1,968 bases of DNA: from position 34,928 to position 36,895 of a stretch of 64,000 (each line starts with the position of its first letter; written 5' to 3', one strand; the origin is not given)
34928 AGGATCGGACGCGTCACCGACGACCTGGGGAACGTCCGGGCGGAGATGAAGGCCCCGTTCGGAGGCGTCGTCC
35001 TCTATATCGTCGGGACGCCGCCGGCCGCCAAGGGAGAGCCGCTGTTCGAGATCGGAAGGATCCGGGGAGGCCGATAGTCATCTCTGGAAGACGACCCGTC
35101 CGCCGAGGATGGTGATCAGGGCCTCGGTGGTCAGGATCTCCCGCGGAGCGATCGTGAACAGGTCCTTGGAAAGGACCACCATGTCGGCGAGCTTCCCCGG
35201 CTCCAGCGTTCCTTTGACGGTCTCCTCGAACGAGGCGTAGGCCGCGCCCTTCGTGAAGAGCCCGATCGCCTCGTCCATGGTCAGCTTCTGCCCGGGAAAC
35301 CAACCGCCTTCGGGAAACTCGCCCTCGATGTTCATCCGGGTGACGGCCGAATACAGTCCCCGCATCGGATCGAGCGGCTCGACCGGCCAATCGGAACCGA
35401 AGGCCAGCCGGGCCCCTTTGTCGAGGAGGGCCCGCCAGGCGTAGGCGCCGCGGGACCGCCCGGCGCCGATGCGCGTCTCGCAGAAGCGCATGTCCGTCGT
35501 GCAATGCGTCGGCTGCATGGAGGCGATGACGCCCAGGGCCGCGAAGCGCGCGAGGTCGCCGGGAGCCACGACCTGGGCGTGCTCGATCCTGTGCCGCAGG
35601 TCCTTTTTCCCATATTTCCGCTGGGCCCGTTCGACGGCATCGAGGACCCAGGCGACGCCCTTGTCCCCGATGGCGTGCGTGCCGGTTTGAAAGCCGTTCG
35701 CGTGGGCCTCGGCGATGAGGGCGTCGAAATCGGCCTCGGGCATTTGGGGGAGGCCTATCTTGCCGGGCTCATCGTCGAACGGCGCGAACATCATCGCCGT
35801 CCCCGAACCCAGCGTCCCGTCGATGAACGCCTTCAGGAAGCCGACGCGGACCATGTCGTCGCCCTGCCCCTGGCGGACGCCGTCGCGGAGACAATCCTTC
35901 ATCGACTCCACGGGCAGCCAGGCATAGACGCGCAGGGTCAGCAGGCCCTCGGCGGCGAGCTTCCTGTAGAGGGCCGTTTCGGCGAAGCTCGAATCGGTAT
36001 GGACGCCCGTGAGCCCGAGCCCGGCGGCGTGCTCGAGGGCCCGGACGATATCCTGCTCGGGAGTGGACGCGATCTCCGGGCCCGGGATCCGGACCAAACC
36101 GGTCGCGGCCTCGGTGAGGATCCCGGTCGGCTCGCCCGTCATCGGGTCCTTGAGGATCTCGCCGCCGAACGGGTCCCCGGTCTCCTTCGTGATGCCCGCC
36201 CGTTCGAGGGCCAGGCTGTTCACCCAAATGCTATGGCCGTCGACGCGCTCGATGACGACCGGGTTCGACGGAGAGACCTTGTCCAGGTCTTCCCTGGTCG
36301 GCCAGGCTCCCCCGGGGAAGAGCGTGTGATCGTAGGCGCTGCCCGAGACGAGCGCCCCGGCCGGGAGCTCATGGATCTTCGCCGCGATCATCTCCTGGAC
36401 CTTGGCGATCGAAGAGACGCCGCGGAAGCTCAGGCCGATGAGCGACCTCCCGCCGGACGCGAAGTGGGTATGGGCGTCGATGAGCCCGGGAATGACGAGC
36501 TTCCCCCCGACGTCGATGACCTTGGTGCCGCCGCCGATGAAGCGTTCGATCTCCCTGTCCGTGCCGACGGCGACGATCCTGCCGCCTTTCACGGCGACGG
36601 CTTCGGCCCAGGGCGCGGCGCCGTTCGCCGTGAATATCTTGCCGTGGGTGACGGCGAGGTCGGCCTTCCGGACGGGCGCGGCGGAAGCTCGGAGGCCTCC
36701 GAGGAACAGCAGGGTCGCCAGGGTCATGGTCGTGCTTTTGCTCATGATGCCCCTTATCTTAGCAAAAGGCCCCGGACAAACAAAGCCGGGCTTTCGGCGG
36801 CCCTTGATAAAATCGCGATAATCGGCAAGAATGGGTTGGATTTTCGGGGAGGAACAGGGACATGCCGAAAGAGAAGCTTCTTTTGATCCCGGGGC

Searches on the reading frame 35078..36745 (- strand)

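Call 71: search_protein_families(library=pfam, max_evalue=0.00001, proteins=[window:35078-36745:-])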
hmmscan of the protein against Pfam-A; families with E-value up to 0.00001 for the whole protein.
window:35078-36745:- (555 aa): 2 families
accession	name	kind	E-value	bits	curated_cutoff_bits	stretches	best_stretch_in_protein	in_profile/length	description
PF07969.17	Amidohydro_3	-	1.1e-111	375.1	29.7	1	75-553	1-472/472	Amidohydrolase family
PF01979.26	Amidohydro_1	-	1.1e-11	45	25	1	332-535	129-332/345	Amidohydrolase family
